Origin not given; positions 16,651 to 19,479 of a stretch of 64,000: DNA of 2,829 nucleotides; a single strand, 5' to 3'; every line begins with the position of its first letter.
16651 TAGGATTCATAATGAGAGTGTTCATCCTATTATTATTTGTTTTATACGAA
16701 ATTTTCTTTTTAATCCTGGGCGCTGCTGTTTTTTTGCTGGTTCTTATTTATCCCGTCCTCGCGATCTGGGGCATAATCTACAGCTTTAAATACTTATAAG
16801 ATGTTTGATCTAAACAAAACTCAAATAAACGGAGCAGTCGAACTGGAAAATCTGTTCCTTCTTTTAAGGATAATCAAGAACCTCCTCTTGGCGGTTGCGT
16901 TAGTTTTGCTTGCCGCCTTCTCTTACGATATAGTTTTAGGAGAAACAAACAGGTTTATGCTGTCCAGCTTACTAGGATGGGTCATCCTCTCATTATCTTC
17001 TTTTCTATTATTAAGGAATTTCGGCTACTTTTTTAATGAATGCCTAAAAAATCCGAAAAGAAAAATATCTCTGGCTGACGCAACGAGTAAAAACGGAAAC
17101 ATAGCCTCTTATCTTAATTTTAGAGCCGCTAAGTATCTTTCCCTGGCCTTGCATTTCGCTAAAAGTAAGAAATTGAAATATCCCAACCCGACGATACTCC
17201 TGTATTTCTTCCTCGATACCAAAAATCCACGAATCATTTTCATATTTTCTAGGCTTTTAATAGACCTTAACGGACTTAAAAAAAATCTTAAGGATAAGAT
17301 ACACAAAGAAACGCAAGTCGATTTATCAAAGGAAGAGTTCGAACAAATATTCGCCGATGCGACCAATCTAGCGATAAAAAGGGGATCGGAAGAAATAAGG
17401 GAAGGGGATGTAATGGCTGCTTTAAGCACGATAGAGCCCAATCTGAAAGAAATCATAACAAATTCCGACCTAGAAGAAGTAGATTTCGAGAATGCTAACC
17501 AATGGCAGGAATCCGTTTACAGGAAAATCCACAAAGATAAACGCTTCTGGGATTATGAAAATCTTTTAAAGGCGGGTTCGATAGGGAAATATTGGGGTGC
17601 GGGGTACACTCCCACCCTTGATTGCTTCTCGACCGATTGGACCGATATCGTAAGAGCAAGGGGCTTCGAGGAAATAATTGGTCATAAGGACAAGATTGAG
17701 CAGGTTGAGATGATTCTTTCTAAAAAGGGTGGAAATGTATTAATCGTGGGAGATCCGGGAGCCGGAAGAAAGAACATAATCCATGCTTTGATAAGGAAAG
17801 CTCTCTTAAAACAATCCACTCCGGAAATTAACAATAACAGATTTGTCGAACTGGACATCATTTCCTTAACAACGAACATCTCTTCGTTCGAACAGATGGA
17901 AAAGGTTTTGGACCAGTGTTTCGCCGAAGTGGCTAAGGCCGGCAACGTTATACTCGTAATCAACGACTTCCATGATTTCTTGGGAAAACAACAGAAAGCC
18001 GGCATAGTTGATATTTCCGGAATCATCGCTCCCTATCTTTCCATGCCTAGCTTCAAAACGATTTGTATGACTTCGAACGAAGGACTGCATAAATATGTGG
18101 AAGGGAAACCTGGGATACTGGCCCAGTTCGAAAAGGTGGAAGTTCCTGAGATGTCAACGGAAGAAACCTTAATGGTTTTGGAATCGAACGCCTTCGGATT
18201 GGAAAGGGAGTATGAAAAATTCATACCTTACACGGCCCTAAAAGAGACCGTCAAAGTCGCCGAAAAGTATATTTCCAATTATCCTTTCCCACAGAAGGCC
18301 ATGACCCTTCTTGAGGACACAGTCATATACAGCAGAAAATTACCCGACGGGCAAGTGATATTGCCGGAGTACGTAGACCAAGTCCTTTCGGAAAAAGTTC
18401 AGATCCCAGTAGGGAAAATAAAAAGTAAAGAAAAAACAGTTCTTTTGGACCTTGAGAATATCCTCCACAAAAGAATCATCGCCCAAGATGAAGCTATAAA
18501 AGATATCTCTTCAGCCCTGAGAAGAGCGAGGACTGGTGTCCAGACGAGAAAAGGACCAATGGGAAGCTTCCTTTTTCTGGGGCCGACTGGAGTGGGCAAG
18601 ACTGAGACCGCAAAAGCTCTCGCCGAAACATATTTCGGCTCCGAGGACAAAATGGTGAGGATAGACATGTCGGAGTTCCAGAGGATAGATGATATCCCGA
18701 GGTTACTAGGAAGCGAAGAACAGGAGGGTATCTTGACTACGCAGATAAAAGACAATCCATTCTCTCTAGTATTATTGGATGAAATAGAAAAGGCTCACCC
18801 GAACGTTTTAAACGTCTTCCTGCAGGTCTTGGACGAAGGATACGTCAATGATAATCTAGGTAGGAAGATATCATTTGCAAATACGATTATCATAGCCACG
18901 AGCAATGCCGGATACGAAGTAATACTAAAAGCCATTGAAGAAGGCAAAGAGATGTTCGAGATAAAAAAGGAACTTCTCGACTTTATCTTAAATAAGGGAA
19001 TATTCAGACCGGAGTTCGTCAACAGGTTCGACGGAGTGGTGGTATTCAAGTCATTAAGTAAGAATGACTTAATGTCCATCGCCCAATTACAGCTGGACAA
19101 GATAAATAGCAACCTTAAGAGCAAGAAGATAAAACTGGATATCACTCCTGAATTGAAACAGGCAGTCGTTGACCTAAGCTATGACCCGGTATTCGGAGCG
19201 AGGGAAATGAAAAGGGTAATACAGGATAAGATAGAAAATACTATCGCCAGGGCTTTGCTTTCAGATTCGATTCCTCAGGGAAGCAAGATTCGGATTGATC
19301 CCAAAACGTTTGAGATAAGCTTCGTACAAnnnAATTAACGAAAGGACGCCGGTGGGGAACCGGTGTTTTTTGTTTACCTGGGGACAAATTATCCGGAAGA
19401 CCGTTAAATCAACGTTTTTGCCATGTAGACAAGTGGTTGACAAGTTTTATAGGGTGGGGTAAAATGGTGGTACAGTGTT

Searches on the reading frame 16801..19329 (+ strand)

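Call 47: search_protein_families(library=pfam, proteins=[window:16801-19329:+], max_evalue=0.001)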
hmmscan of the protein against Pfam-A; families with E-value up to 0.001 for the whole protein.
window:16801-19329:+ (843 aa): 13 families
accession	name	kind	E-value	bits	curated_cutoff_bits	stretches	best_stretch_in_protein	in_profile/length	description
PF07724.20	AAA_2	-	5.1e-45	153.9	27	1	586-744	2-164/166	AAA domain (Cdc48 subfamily)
PF10431.15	ClpB_D2-small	-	4.6e-23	81.5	21.9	1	752-832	1-81/81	C-terminal, D2-small domain, of ClpB protein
PF07728.20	AAA_5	-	2.7e-15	57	22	1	590-705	2-125/139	AAA domain (dynein-related subfamily)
PF00004.35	AAA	-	2.8e-15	57.4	21.2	1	591-713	2-119/131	ATPase family associated with various cellular activities (AAA)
PF20720.3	nSTAND3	-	1.4e-06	28.5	27.2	0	591-627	21-55/155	Novel STAND NTPase 3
PF00158.32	Sigma54_activat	-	3.3e-06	27.3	20.2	0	587-703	22-143/168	Sigma-54 interaction domain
PF05673.19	DUF815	-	5.7e-05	22.8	23.8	0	585-645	51-111/249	Protein of unknown function (DUF815)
PF01580.24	FtsK_SpoIIIE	-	6.3e-05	23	24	0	277-343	12-72/221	FtsK/SpoIIIE family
PF01695.23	IstB_IS21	-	7.1e-05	22.8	24.1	0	591-681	96-183/238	IstB-like ATP binding protein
PF13401.12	AAA_22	-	0.00064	20.5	27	0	589-637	7-59/130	AAA domain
PF20030.5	bpMoxR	-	0.00065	19.3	27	0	591-702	35-145/205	MoxR domain in the MoxR-vWA-beta-propeller ternary systems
PF13191.12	AAA_16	-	0.00066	20.7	32.6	0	562-611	5-48/167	AAA ATPase domain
PF06414.18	Zeta_toxin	-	0.00076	19.4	22.3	0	590-628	19-56/199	Zeta toxin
